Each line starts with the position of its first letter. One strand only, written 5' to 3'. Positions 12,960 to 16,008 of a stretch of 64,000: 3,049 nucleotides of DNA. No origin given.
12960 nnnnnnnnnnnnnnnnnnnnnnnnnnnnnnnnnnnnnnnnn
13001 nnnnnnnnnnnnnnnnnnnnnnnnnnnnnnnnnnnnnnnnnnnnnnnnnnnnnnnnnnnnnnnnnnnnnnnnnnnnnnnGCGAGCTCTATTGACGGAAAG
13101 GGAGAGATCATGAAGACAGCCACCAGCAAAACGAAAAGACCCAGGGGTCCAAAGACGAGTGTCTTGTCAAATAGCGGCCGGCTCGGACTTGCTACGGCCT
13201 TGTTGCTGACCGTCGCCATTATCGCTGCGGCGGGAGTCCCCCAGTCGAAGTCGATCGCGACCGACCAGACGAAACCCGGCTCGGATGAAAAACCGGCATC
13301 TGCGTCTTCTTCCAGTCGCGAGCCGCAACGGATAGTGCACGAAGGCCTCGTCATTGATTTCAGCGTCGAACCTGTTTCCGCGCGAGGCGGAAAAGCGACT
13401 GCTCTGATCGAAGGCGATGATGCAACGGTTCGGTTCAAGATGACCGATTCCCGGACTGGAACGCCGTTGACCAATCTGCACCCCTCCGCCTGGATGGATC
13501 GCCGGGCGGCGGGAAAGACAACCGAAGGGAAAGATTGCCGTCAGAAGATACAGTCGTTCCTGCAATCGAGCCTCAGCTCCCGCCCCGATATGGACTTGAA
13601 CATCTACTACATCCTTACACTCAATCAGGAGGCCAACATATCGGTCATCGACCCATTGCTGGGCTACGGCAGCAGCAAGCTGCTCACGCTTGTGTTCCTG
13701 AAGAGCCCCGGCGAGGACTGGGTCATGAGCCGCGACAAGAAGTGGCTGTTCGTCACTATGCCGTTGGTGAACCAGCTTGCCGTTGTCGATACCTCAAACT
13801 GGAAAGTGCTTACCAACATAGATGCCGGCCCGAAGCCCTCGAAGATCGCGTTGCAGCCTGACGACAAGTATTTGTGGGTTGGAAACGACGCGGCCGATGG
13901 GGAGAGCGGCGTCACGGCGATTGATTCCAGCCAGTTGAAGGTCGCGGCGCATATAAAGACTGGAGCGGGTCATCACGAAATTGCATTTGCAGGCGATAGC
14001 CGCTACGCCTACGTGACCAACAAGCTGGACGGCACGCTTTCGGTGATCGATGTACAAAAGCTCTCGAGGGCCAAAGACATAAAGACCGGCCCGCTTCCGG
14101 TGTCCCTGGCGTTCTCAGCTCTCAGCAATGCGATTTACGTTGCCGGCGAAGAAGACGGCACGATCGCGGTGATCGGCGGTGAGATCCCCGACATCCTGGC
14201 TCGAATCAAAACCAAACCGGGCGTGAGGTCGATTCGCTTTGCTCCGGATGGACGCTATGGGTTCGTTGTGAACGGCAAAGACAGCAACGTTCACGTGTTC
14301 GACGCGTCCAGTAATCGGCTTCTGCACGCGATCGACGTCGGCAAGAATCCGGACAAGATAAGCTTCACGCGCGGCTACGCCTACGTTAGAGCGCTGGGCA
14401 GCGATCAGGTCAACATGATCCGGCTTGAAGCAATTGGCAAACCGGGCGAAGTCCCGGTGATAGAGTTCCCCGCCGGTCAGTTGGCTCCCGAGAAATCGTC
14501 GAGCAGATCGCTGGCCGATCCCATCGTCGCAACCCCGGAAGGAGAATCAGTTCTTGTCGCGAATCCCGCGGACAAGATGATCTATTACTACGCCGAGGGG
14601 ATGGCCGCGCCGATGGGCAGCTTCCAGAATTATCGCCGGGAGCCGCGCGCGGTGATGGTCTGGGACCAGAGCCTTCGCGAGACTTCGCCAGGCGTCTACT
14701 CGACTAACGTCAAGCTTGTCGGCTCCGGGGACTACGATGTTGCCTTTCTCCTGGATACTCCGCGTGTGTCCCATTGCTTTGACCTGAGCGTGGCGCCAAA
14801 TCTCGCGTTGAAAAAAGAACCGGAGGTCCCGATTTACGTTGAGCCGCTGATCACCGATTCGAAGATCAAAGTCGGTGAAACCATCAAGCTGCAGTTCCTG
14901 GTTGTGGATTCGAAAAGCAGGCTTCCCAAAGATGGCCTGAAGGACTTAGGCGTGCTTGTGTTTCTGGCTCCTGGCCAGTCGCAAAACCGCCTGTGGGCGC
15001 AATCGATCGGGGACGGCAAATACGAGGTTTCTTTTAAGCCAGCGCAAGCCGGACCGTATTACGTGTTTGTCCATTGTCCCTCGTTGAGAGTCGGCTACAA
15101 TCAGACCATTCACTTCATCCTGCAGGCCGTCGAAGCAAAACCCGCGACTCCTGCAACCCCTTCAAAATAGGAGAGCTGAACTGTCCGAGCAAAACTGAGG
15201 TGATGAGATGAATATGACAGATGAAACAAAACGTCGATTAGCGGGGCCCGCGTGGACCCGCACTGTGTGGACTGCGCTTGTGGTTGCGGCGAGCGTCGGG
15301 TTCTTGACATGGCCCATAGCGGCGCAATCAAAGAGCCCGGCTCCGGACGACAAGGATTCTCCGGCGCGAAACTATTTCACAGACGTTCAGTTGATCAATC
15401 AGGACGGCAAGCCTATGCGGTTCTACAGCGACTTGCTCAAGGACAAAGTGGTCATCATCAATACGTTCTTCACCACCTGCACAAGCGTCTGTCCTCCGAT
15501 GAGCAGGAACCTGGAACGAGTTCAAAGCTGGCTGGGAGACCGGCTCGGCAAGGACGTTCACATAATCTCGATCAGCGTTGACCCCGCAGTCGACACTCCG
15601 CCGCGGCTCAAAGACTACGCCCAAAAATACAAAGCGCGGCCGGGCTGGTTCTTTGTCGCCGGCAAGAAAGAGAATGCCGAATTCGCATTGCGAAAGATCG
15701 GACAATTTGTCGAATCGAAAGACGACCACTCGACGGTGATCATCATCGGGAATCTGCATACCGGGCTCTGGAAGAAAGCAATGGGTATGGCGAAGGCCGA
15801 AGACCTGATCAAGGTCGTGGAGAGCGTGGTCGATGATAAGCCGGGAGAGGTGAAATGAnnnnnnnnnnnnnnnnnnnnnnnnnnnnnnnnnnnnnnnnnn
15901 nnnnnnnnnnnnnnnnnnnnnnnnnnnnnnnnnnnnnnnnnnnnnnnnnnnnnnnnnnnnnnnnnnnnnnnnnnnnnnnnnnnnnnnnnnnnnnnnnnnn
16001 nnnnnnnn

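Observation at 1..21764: Candidate sigma54-controlled giant extracellular copper-oxidase system with its own copper-centre assembly and disulfide maturation module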

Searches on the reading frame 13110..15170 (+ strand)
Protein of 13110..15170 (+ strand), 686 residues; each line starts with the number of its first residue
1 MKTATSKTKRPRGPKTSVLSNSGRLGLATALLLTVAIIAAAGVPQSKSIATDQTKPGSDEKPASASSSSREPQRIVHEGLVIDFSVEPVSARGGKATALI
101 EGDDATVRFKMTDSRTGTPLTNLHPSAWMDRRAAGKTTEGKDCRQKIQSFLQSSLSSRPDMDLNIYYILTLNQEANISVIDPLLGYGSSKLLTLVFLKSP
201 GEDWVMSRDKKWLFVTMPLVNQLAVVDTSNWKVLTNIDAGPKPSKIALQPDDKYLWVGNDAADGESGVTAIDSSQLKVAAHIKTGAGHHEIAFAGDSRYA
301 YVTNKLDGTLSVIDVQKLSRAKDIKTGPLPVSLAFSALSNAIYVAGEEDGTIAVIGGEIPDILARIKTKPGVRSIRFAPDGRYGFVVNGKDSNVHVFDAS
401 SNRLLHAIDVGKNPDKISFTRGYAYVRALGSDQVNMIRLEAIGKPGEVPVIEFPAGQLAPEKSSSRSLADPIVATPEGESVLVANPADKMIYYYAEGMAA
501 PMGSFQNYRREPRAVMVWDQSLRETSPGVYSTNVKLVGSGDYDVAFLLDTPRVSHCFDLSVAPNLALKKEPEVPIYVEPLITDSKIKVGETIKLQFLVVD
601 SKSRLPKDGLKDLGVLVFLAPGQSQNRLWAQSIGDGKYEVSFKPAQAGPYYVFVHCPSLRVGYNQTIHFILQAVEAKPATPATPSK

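Call 4: search_protein_families(library=pfam, proteins=[window:13110-15170:+], max_evalue=0.01)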
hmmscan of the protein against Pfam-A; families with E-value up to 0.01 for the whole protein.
window:13110-15170:+ (686 aa): 9 families
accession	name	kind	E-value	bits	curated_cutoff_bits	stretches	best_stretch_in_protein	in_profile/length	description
PF02239.22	Cytochrom_D1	-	6.2e-17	61.6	25.5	3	205-325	231-355/368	Cytochrome D1 heme domain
PF21783.3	YNCE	-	1.3e-10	41.6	27.1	1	198-322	156-278/339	YNCE-like beta-propeller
PF25174.1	Beta-prop_THOC3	-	2.2e-09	37.2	305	1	213-419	61-262/272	THOC3 beta-propeller domain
PF10282.15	Lactonase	-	5.3e-08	32.9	21.7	1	241-326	143-235/344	Lactonase, 7-bladed beta-propeller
PF23414.1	Beta-prop_EML_2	-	1.2e-06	28.6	90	1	300-401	12-112/266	Echinoderm microtubule-associated protein second beta-propeller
PF00630.25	Filamin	-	0.00037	21.7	26.9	0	630-657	56-83/93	Filamin/ABP280 repeat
PF00400.38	WD40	-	0.0016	19.4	27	0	371-398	13-39/39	WD domain, G-beta repeat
PF12894.13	ANAPC4_WD40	-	0.0017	19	22.9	0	367-419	36-88/91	Anaphase-promoting complex subunit 4 WD40 domain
PF24814.1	WD40_Prp19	-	0.0097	15.4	320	0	298-409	19-174/281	Prp19 WD40 domain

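Call 6: search_protein_families(library=ncbifam, proteins=[window:13110-15170:+], max_evalue=0.1)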
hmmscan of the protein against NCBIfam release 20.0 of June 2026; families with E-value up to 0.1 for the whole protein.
window:13110-15170:+ (686 aa): 10 families
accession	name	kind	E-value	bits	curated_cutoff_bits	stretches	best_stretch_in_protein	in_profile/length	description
TIGR03866.1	PQQ_ABC_repeats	subfamily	5.3e-27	94.7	287.3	2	297-419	10-132/310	PQQ-dependent catabolism-associated beta-propeller protein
TIGR02276.1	beta_rpt_yvtn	repeat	3.9e-20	71.5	27.85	2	298-336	4-42/42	beta-propeller repeat protein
NF052460.1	L-NosZ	equivalog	8.6e-19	67.4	700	2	208-388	96-276/480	clade III lactonase-type nitrous-oxide reductase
NF052340.1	hydrazine_beta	equivalog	6.5e-16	58.3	560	3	241-388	33-180/372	hydrazine synthase subunit beta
NF052280.1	7_blade_YncE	equivalog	3.8e-12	45.7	400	2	267-346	239-317/338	7-bladed beta-propeller protein YncE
NF052342.1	hydrazine_BC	exception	1.3e-10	40.1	1250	1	241-387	39-185/690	hydrazine synthase subunit beta-gamma fusion subunit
NF008258.1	PRK11028.1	equivalog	1.1e-05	24.7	370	1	279-319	169-209/330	6-phosphogluconolactonase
NF038117.1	choice_anch_I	subfamily_domain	3.6e-05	22.8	300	1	378-504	7-129/458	choice-of-anchor I family protein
NF050136.1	PGL_lacton_Staph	exception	0.00027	20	500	1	276-315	179-218/341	6-phosphogluconolactonase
NF048007.1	MmpL3Stblzr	equivalog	0.0012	18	600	1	202-417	52-273/366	MmpL3/TtfA transport complex stabilizer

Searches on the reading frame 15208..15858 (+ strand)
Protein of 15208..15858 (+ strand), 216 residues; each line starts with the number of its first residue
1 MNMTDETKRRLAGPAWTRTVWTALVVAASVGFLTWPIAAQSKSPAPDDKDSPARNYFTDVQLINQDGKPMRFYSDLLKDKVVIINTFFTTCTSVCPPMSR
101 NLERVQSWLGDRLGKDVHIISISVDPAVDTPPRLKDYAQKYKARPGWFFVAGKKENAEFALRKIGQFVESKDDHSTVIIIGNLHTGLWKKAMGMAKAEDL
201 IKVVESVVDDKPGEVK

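Call 4: search_protein_families(library=pfam, proteins=[window:15208-15858:+], max_evalue=0.01)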
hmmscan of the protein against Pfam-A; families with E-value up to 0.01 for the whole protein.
window:15208-15858:+ (216 aa): 3 families
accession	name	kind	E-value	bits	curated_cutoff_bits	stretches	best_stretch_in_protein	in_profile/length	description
PF02630.20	SCO1-SenC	-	6.5e-17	62.2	22.8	1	61-175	5-114/134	SCO1/SenC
PF00578.27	AhpC-TSA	-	0.00055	20.3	26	1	57-142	5-81/124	AhpC/TSA family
PF08534.16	Redoxin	-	0.0084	16.3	26.6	0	55-127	4-75/148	Redoxin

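Call 6: search_protein_families(library=ncbifam, proteins=[window:15208-15858:+], max_evalue=0.1)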
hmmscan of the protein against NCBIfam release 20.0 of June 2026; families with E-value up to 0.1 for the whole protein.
window:15208-15858:+ (216 aa): 0 families
